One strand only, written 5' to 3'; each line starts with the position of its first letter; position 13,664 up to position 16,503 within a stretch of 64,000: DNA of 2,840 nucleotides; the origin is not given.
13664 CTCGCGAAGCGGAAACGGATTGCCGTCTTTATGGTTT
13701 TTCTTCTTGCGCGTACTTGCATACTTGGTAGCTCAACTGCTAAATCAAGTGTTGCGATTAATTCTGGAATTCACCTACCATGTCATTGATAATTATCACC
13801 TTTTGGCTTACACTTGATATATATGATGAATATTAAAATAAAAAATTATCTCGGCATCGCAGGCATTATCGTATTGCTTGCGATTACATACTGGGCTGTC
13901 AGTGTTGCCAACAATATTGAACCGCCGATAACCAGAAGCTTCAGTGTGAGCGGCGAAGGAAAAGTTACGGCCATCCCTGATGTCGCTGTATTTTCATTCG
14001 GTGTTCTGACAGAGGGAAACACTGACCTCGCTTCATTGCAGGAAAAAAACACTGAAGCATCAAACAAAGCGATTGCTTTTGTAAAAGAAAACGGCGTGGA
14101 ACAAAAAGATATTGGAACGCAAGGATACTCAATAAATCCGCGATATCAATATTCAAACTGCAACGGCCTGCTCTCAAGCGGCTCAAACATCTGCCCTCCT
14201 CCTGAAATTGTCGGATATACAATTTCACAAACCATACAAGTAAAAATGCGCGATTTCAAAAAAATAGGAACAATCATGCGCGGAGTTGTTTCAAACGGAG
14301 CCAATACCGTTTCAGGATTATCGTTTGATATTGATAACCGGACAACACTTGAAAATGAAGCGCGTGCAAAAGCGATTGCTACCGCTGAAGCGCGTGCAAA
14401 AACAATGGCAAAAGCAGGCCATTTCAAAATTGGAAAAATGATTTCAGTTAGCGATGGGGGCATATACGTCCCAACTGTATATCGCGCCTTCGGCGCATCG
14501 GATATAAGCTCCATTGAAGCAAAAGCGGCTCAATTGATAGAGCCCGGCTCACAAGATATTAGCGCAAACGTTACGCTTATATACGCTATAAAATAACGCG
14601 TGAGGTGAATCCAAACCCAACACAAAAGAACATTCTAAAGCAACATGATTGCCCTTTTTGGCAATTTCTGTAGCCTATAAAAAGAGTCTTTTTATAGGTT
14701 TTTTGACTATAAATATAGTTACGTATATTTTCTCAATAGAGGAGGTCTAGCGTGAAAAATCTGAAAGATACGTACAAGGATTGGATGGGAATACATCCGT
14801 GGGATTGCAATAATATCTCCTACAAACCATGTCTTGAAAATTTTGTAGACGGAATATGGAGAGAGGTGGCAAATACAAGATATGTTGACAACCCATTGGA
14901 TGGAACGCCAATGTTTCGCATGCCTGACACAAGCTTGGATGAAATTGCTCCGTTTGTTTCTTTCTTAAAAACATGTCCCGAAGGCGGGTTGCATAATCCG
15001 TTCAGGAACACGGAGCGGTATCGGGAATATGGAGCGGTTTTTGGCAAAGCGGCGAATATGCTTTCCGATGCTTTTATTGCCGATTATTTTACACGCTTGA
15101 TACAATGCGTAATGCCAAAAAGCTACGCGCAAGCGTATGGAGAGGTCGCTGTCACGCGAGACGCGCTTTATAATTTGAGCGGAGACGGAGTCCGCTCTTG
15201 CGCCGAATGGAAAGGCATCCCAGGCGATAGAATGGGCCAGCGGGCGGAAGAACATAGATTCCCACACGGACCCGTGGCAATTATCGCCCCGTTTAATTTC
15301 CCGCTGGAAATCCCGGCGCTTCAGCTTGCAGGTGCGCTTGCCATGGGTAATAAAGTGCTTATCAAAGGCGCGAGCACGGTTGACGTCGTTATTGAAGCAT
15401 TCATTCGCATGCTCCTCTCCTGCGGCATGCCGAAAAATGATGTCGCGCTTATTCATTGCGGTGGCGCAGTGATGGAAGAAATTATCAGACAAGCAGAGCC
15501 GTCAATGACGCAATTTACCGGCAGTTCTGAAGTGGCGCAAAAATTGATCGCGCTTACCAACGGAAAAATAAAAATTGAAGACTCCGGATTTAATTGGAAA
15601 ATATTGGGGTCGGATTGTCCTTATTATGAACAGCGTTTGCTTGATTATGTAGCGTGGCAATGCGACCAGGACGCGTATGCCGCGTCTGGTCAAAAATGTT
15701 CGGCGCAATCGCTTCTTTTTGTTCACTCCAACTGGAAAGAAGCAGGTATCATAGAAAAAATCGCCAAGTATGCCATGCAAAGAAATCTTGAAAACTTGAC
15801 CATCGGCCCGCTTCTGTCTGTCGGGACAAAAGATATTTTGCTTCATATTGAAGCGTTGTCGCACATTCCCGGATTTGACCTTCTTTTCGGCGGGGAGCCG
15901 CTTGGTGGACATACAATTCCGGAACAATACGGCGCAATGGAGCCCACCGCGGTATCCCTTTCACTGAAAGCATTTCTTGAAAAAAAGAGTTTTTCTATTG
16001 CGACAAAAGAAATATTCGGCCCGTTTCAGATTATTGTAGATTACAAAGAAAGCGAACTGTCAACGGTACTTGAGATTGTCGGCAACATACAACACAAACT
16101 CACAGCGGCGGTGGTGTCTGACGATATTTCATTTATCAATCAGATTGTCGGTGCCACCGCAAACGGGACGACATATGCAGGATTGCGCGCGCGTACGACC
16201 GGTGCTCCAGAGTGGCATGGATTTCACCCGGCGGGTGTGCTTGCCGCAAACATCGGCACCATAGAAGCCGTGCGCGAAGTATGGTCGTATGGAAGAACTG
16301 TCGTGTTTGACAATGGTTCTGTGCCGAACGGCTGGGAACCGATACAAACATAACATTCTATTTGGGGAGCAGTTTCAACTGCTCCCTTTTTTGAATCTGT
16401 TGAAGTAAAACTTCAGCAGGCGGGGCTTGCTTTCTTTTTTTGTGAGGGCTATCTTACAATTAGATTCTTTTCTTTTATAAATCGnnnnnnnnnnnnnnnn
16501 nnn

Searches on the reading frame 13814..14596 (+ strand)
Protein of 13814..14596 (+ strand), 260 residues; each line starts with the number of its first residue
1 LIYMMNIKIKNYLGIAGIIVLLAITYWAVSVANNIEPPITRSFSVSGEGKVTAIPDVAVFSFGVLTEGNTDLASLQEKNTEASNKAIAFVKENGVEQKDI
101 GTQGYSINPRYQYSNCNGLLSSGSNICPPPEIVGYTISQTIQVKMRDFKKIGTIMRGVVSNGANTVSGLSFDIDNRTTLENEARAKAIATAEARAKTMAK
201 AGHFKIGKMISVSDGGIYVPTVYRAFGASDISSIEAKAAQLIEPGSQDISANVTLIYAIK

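Call 13: search_protein_families(library=pfam, proteins=[window:13814-14596:+], max_evalue=0.001)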
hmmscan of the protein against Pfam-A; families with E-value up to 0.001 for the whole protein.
window:13814-14596:+ (260 aa): 1 family
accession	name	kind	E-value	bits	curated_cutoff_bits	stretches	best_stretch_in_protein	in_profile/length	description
PF04402.19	SIMPL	-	2.3e-48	165.6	25.2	1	44-257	2-205/205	Protein of unknown function (DUF541)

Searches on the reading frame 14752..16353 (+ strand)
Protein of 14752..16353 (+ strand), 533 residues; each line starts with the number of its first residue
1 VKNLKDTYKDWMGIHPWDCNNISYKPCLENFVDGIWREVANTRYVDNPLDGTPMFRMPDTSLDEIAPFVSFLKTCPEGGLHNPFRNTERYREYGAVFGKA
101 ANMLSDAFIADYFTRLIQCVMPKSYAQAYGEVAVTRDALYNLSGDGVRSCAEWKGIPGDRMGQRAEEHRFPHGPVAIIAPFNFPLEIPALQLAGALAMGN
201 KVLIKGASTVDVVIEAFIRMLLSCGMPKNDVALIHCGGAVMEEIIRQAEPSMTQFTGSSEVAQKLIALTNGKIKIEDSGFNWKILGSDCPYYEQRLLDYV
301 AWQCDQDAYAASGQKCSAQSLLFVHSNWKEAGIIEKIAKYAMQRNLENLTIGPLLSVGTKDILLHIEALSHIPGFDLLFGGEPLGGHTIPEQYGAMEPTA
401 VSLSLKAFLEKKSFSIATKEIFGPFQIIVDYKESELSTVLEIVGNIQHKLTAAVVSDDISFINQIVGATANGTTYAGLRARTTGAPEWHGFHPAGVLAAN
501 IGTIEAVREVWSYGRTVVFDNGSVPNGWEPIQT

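Call 13: search_protein_families(library=pfam, proteins=[window:14752-16353:+], max_evalue=0.001)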
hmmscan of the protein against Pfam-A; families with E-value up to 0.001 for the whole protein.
window:14752-16353:+ (533 aa): 1 family
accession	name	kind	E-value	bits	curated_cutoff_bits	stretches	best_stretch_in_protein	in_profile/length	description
PF00171.27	Aldedh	-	1.1e-39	136.8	23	1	94-477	54-423/461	Aldehyde dehydrogenase family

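Call 76: find_related_loci(query=window:14752-16353:+, collection=metagenome_contigs, flank=10000)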
Query window:14752-16353:+ (533 aa) in metagenome_contigs; peptide patterns used: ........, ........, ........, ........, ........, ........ (x = any residue, [..] = any of these).
364 stretches matched a pattern; 216 encode a relative of the query (tblastn E <= 1e-3); the best 80 are kept; 80 distinct loci.
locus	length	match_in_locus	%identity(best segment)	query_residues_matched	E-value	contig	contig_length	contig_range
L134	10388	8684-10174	54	26-524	5e-173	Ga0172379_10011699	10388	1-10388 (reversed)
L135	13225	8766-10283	52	28-533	1e-171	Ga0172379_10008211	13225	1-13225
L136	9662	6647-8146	53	29-528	1e-170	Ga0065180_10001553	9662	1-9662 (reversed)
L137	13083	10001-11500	53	29-528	9e-171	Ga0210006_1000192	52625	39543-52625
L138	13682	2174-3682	52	22-524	3e-170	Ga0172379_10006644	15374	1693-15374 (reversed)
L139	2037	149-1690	50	10-528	0e+0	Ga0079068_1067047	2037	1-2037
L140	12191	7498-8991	52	28-525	2e-169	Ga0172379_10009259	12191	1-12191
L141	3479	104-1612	52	28-533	4e-177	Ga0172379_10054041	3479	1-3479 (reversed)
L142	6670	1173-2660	52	28-524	1e-169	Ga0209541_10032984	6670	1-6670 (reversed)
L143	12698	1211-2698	52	28-524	1e-168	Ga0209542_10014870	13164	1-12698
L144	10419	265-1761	50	28-528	9e-168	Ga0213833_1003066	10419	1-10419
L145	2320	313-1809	51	28-529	5e-180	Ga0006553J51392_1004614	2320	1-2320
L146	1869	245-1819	49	2-528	0e+0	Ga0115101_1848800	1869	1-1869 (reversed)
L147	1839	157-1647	51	28-528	1e-180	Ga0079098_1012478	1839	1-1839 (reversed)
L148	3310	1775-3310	51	9-520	2e-174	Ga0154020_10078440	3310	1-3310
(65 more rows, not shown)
